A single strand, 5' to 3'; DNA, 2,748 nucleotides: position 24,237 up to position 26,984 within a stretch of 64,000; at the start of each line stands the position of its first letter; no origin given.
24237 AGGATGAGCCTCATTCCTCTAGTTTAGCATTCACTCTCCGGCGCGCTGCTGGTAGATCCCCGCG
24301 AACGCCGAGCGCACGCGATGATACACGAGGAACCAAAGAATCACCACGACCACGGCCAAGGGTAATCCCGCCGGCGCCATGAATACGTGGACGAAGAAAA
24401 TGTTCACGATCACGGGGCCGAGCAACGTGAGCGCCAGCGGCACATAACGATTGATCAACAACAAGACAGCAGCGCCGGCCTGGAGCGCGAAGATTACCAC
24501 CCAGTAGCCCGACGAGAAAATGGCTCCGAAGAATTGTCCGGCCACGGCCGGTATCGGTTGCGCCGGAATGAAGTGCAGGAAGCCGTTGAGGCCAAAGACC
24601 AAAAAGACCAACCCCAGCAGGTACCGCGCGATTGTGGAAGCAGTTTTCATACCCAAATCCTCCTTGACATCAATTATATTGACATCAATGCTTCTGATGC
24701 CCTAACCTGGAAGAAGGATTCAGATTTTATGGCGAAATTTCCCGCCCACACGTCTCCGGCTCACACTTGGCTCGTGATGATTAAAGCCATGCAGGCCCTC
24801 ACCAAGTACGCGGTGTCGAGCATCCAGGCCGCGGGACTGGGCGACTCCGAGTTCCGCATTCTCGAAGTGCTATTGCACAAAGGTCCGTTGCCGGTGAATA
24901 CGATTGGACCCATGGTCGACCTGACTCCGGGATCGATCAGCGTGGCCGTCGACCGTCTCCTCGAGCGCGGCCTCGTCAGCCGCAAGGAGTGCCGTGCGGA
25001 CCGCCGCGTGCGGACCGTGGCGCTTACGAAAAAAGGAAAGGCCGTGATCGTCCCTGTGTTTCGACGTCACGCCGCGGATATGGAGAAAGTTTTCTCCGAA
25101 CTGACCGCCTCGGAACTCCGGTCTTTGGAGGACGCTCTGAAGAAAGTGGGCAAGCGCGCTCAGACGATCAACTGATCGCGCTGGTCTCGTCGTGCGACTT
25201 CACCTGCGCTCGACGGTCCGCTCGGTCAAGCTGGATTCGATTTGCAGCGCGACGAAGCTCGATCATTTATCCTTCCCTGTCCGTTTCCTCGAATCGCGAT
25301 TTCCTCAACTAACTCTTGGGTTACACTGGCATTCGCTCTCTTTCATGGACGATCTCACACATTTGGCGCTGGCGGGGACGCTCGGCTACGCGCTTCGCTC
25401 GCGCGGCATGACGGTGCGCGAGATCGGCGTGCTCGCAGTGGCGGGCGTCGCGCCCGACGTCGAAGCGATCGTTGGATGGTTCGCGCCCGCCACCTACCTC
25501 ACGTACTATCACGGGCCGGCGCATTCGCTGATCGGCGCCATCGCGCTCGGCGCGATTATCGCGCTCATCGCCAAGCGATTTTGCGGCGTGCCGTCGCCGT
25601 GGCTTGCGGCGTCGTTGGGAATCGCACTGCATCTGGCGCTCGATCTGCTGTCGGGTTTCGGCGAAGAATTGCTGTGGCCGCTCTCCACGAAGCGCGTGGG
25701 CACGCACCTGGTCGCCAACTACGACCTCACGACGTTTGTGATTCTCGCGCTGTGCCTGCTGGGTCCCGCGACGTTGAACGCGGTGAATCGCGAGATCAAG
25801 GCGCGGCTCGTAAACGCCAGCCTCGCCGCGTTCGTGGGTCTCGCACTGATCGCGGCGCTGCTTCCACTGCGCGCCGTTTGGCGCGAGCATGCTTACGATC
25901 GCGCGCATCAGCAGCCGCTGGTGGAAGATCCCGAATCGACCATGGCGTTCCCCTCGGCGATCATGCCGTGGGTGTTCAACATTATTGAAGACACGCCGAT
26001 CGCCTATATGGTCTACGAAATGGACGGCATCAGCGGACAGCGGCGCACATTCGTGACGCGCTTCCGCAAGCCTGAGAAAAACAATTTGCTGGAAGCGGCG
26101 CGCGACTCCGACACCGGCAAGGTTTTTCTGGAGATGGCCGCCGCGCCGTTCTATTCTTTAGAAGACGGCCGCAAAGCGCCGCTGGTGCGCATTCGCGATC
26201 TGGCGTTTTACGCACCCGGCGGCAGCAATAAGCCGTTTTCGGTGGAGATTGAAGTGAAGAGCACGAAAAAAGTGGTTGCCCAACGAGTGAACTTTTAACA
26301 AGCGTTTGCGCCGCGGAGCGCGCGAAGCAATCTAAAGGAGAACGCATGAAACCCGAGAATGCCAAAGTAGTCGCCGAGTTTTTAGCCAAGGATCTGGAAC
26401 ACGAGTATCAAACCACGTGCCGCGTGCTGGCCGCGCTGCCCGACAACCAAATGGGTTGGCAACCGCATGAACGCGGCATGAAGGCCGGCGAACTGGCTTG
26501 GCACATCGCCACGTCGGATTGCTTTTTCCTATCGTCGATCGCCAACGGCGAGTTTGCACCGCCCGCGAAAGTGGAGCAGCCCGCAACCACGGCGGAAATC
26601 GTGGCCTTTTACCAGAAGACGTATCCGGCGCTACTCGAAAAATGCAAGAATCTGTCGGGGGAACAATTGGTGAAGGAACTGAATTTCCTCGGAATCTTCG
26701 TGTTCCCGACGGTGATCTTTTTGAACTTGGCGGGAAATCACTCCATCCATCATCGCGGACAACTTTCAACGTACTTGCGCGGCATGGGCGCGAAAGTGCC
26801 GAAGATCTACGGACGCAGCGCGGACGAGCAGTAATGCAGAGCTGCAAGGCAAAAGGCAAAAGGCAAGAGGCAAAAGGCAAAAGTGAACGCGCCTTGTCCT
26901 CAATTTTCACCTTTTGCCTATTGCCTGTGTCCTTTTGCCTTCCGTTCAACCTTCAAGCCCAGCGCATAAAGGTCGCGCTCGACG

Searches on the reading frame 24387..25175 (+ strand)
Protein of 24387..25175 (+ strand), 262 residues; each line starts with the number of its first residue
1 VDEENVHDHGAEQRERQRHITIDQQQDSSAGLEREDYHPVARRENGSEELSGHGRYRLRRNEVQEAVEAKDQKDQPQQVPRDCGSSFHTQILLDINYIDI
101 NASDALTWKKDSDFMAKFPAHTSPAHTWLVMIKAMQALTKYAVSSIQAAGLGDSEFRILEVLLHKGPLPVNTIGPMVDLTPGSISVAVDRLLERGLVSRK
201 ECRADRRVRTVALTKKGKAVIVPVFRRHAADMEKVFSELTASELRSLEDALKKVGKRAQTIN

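Call 81: search_protein_families(library=pfam, proteins=[window:24387-25175:+], max_evalue=0.001)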
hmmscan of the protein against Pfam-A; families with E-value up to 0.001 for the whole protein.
window:24387-25175:+ (262 aa): 6 families
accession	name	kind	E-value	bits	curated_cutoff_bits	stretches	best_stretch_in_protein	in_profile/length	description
PF12802.13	MarR_2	-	1.5e-10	41.5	27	1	150-207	2-60/61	MarR family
PF01047.28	MarR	-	3.6e-10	40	24.6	1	154-208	4-58/59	MarR family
PF01978.25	TrmB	-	6.7e-05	23.1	25.6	1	147-203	2-58/68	Sugar-specific transcriptional regulator TrmB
PF13463.12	HTH_27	-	8.6e-05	23.2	22.2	1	153-217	3-68/68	Winged helix DNA-binding domain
PF22381.2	Staph_reg_Sar_Rot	-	0.00051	20.5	27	0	151-221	12-82/85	Transcriptional regulator SarA/Rot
PF13412.12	HTH_24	-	0.00074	19.5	21.9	0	154-197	4-47/48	Winged helix-turn-helix DNA-binding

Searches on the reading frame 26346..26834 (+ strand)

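Call 81: search_protein_families(library=pfam, proteins=[window:26346-26834:+], max_evalue=0.001)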
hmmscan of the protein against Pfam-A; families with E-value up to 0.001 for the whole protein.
window:26346-26834:+ (162 aa): 2 families
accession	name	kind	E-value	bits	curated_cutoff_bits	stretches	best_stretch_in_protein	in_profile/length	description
PF05163.17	DinB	-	1.5e-16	61.3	23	1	15-158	10-156/165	DinB family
PF12867.12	DinB_2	-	3e-10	41.1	24.8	1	17-140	2-128/128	DinB superfamily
